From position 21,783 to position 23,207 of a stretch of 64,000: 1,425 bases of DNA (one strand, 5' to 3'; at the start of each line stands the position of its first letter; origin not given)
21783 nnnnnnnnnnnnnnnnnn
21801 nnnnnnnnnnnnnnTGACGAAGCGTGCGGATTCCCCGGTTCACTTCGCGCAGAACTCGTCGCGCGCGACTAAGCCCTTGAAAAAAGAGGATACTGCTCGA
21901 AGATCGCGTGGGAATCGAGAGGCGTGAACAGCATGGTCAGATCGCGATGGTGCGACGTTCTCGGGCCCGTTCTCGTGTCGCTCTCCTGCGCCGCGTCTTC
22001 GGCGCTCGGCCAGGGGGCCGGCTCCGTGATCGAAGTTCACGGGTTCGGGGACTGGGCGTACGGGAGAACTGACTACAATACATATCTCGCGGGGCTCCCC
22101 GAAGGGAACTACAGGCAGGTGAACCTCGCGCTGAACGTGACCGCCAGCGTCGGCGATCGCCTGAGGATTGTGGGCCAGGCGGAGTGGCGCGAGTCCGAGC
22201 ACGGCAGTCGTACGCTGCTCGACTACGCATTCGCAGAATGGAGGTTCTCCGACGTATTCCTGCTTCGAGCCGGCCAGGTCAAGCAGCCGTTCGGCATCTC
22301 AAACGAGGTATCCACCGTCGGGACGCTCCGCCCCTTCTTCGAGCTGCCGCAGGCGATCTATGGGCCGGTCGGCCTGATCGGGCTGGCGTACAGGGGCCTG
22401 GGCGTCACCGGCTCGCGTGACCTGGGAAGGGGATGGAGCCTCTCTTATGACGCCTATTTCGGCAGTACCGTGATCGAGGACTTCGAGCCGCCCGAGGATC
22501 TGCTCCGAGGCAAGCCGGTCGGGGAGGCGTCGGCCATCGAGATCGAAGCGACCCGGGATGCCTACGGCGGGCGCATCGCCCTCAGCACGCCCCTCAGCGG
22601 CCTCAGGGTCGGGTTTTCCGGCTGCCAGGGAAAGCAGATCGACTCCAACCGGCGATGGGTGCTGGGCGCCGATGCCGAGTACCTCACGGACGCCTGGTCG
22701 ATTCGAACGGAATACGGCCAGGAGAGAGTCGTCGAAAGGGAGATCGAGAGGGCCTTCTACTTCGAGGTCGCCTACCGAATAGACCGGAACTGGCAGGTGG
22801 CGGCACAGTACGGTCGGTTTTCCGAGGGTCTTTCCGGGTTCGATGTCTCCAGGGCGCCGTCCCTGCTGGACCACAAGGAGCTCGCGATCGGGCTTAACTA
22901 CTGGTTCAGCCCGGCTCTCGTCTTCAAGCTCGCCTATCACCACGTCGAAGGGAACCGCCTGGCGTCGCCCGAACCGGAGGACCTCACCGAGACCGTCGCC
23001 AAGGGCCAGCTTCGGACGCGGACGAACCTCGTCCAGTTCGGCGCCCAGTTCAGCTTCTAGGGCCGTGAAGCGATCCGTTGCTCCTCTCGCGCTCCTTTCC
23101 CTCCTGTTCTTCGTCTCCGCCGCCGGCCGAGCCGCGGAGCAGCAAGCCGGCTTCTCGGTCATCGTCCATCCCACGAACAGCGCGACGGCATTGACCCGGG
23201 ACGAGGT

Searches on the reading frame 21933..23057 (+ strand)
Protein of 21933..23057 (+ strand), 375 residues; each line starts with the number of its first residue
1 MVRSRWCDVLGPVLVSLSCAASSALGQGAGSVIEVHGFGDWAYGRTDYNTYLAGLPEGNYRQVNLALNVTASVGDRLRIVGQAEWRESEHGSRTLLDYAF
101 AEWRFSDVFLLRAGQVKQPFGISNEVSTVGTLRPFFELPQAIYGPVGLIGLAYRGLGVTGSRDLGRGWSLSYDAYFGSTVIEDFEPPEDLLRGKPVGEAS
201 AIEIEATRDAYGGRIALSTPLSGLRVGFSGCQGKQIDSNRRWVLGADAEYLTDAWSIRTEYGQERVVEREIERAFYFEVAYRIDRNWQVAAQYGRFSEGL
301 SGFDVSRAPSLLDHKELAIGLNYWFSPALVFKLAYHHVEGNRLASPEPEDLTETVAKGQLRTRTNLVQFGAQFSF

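Call 30: search_protein_families(library=pfam, proteins=[window:21933-23057:+], max_evalue=0.01)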
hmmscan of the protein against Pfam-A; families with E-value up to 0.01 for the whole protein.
seq(375 aa): 2 families
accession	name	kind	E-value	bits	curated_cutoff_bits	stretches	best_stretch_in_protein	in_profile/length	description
PF07396.17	Porin_O_P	-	1.7e-08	34.6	20.9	1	91-124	67-96/370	Phosphate-selective porin O and P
PF13609.12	Porin_4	-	0.00055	20.3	27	1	208-341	183-308/310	Gram-negative porin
